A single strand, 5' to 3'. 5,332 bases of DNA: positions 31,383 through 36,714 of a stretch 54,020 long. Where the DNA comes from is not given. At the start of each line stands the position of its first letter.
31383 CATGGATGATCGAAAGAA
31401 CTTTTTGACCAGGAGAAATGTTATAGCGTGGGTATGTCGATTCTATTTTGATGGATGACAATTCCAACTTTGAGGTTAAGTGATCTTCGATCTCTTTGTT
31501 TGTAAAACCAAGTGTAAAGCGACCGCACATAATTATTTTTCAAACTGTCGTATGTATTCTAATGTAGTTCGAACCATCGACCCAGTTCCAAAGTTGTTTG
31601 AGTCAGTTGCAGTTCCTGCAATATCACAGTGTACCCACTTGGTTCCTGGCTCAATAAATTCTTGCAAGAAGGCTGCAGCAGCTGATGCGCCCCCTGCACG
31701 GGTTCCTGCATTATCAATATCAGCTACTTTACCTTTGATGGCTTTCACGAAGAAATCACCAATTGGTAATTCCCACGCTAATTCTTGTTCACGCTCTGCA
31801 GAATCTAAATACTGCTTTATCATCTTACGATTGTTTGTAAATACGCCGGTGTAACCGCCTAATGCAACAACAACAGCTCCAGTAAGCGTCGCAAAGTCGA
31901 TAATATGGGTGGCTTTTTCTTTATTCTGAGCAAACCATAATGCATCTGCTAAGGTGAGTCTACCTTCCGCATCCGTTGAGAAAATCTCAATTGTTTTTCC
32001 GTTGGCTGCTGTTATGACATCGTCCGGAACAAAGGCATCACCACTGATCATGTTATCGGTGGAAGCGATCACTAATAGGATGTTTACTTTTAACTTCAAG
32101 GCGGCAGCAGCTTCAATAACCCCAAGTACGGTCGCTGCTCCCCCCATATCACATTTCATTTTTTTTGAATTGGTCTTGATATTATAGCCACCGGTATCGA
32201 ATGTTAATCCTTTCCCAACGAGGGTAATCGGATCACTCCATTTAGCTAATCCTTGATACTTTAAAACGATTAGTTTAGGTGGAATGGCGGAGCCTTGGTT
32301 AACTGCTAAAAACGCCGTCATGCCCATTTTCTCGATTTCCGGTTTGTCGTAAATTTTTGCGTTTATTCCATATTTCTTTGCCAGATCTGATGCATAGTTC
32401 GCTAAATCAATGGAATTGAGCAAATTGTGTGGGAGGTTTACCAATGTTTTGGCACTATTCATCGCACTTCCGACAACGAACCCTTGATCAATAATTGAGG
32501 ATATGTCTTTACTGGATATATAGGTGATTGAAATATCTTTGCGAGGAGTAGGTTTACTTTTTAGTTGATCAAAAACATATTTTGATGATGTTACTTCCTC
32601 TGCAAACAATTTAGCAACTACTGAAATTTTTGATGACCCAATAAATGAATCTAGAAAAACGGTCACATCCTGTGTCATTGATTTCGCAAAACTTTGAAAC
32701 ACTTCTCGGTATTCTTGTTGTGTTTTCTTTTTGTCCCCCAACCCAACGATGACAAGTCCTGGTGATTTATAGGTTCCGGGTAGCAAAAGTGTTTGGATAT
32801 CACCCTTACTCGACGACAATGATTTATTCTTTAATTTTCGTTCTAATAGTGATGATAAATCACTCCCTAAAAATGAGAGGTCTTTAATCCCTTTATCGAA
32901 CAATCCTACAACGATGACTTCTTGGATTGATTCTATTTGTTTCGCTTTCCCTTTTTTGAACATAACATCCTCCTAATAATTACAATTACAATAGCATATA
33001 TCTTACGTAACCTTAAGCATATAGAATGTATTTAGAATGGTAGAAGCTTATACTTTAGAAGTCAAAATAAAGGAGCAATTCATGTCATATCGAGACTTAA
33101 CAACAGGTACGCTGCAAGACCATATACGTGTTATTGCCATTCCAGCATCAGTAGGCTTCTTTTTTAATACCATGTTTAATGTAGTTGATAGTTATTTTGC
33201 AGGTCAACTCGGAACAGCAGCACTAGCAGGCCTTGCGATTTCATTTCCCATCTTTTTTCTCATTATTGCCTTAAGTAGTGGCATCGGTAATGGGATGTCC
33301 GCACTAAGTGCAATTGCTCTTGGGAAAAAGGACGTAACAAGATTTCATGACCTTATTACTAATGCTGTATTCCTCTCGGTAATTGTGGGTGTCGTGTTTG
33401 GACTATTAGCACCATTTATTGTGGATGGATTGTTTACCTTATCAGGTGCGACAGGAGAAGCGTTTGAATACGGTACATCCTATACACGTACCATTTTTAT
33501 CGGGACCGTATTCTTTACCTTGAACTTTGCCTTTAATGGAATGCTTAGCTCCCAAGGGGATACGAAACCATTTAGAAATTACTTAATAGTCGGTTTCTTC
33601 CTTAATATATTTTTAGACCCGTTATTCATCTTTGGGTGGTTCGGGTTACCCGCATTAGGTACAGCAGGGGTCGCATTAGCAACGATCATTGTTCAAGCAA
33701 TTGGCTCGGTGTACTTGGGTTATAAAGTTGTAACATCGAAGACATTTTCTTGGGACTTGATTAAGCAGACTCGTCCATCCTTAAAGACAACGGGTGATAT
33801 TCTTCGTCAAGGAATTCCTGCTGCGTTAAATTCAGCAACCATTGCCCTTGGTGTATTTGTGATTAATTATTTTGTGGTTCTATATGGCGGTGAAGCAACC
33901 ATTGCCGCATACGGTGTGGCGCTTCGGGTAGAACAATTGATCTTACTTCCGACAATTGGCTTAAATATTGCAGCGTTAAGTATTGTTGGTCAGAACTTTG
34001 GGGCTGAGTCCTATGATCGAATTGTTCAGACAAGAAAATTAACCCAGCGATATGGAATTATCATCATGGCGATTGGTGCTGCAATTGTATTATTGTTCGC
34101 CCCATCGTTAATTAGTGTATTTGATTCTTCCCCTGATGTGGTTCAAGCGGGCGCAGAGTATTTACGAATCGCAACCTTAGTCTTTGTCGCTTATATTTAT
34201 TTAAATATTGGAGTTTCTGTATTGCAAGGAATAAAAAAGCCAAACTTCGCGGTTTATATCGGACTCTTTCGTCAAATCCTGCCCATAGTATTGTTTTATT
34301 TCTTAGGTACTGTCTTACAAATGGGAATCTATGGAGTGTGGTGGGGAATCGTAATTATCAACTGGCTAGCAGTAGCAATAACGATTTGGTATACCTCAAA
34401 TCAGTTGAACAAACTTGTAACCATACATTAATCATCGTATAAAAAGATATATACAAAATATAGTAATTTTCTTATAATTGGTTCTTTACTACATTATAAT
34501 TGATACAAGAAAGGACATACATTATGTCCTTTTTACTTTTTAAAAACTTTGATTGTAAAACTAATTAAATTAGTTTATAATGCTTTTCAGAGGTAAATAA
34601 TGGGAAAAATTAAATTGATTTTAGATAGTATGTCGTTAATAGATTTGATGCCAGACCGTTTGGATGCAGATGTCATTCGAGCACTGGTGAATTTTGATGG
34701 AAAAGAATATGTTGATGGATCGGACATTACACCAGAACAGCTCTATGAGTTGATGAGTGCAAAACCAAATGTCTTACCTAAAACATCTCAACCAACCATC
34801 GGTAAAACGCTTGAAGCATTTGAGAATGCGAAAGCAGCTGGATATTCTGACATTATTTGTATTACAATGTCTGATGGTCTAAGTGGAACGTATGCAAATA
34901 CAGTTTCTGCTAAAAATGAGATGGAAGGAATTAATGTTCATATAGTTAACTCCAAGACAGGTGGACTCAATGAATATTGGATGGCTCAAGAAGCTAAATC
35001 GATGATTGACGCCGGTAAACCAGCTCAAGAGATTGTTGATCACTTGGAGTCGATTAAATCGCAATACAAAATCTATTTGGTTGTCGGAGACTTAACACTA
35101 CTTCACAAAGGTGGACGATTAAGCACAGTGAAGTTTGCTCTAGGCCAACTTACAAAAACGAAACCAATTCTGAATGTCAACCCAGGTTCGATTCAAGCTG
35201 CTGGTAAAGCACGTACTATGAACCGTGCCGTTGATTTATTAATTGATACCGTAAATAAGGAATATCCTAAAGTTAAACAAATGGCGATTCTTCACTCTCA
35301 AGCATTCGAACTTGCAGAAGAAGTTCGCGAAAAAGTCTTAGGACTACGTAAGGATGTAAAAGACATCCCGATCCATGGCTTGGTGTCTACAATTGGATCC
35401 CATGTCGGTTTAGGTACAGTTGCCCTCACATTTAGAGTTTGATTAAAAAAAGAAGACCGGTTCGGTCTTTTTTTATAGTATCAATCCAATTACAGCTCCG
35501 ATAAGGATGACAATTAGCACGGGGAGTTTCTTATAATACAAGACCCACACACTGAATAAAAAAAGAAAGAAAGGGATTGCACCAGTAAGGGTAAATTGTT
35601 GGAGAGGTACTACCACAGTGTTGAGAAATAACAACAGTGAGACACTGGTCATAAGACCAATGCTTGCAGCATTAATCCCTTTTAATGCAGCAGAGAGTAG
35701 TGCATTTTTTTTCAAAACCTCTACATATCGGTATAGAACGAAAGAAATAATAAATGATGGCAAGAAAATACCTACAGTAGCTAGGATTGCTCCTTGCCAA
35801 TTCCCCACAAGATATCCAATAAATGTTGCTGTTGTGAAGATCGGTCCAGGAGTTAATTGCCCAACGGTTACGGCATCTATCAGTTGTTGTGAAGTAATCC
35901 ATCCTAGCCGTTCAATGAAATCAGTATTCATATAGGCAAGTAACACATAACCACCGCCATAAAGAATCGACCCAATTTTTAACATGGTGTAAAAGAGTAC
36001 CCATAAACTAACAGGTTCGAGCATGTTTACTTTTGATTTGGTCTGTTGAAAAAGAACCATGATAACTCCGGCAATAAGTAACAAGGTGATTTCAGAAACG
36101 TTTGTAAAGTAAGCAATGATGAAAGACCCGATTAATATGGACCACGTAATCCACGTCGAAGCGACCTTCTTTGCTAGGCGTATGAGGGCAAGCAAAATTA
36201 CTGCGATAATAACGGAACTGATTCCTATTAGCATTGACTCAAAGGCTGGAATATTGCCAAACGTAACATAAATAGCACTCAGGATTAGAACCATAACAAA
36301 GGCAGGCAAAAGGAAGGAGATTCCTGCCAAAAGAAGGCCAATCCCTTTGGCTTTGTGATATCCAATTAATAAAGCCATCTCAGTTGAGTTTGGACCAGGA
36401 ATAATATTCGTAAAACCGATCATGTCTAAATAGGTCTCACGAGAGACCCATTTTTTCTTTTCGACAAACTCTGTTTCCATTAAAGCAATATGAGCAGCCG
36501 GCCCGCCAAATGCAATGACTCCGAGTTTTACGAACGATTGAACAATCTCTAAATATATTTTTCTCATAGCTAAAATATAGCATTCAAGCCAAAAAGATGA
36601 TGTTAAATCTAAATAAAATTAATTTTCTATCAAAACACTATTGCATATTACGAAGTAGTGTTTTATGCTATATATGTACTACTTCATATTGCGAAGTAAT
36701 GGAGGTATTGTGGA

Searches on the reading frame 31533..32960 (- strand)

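Call 28: search_protein_families(library=pfam, proteins=[window:31533-32960:-], max_evalue=0.001)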
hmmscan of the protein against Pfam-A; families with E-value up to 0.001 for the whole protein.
window:31533-32960:- (475 aa): 2 families
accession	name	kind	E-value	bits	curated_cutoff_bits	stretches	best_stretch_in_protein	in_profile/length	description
PF00883.26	Peptidase_M17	-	3.7e-107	358.6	25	1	169-465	2-308/310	Cytosol aminopeptidase family, catalytic domain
PF02789.23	Peptidase_M17_N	-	2.2e-13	50.7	23.4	1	17-137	1-129/129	Cytosol aminopeptidase family, N-terminal domain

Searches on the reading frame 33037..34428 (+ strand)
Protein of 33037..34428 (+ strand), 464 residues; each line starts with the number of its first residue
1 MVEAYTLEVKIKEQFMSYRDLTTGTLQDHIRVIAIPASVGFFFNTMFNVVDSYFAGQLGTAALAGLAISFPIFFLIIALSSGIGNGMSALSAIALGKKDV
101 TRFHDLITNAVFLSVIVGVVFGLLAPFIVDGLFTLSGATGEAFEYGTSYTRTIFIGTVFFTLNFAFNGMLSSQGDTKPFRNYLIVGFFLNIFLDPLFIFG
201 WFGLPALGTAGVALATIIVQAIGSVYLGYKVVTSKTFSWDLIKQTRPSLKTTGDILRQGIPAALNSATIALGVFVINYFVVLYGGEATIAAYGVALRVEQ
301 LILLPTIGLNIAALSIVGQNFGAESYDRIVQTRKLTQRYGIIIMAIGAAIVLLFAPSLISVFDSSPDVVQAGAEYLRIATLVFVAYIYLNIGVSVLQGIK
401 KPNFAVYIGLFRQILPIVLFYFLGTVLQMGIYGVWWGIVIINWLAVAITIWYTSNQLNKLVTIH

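Call 28: search_protein_families(library=pfam, proteins=[window:33037-34428:+], max_evalue=0.001)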
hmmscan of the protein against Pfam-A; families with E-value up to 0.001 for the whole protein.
window:33037-34428:+ (464 aa): 1 family
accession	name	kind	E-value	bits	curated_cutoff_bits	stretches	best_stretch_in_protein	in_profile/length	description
PF01554.23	MatE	-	1.3e-51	174.9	24.9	2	261-421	1-160/161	MatE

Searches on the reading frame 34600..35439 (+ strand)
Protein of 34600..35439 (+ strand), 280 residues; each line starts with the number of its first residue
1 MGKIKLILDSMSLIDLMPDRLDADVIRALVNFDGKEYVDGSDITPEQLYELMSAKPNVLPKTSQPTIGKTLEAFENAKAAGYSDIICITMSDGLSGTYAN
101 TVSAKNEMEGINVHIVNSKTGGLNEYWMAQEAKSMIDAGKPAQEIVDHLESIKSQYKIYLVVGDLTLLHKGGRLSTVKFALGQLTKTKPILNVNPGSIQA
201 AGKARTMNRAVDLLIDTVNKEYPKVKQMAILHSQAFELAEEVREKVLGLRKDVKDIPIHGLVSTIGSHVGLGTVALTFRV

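Call 45: search_protein_families(library=pfam, proteins=[window:34600-35439:+], max_evalue=0.0001)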
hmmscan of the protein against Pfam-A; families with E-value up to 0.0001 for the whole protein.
window:34600-35439:+ (280 aa): 1 family
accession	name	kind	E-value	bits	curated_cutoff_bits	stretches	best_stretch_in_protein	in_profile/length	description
PF02645.21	DegV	-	1.1e-67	228.7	27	1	3-278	1-277/280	Uncharacterised protein, DegV family COG1307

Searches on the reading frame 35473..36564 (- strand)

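Call 28: search_protein_families(library=pfam, proteins=[window:35473-36564:-], max_evalue=0.001)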
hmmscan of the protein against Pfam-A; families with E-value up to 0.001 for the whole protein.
window:35473-36564:- (363 aa): 1 family
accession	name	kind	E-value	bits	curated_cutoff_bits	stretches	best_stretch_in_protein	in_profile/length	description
PF02417.20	Chromate_transp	-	1.6e-79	266.2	28.6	2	188-361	1-166/166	Chromate transporter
